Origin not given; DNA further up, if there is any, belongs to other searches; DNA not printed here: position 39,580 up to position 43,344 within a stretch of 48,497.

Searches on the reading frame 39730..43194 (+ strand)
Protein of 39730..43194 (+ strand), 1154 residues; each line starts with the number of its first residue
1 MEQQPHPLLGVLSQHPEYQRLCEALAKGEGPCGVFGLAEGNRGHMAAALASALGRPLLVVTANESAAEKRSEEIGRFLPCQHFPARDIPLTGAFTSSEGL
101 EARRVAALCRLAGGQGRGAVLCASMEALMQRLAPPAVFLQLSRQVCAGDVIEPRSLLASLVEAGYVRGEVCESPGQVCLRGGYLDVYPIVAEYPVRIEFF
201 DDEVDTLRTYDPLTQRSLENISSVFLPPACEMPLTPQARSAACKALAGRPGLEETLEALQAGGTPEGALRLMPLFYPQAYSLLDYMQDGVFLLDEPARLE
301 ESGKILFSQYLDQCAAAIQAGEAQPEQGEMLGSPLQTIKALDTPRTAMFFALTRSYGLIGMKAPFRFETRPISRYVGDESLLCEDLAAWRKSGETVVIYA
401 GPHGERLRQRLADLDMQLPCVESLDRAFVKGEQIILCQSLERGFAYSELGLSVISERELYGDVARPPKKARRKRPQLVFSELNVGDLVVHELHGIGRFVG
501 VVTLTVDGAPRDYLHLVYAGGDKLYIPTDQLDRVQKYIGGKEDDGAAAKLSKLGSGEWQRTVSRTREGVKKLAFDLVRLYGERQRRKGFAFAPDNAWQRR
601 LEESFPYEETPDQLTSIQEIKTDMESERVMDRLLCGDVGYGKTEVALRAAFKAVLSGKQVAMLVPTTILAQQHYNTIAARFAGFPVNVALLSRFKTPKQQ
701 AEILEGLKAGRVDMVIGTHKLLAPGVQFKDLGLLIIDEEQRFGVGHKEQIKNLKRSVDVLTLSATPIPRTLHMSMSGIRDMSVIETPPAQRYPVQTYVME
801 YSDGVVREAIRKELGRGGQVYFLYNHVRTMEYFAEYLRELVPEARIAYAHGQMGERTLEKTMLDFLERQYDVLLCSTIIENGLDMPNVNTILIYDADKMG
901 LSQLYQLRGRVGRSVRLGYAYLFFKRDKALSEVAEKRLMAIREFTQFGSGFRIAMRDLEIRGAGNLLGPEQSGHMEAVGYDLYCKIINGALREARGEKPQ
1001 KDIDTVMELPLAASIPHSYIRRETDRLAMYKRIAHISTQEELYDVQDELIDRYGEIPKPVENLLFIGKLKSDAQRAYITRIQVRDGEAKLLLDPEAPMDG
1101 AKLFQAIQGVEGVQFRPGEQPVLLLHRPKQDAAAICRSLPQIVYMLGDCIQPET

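Call 19: search_protein_families(library=pfam, proteins=[window:39730-43194:+], max_evalue=0.01)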
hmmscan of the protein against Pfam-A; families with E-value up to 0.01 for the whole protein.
window:39730-43194:+ (1154 aa): 7 families
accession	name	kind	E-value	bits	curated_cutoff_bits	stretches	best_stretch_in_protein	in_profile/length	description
PF03461.20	TRCF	-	4.9e-26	91.4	25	1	1009-1102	1-94/95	TRCF domain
PF00270.35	DEAD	-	5.1e-24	85.3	26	1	610-771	1-164/167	DEAD/DEAH box helicase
PF00271.37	Helicase_C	-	1.5e-22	80.3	23.5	1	808-914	4-109/110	Helicase conserved C-terminal domain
PF02559.22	CarD_TRCF_RID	-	2.6e-22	79.1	23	1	482-538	1-57/57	CarD-like/TRCF RID domain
PF17757.6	UvrB_inter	-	1.9e-21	76.4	22.9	1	147-230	5-89/91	UvrB interaction domain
PF04851.21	ResIII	-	7.4e-06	26.4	22.5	1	611-766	6-162/164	Type III restriction enzyme, res subunit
PF21132.2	MFD_D3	-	0.0048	17.3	21.8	0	405-459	20-73/73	MFD, D3 domain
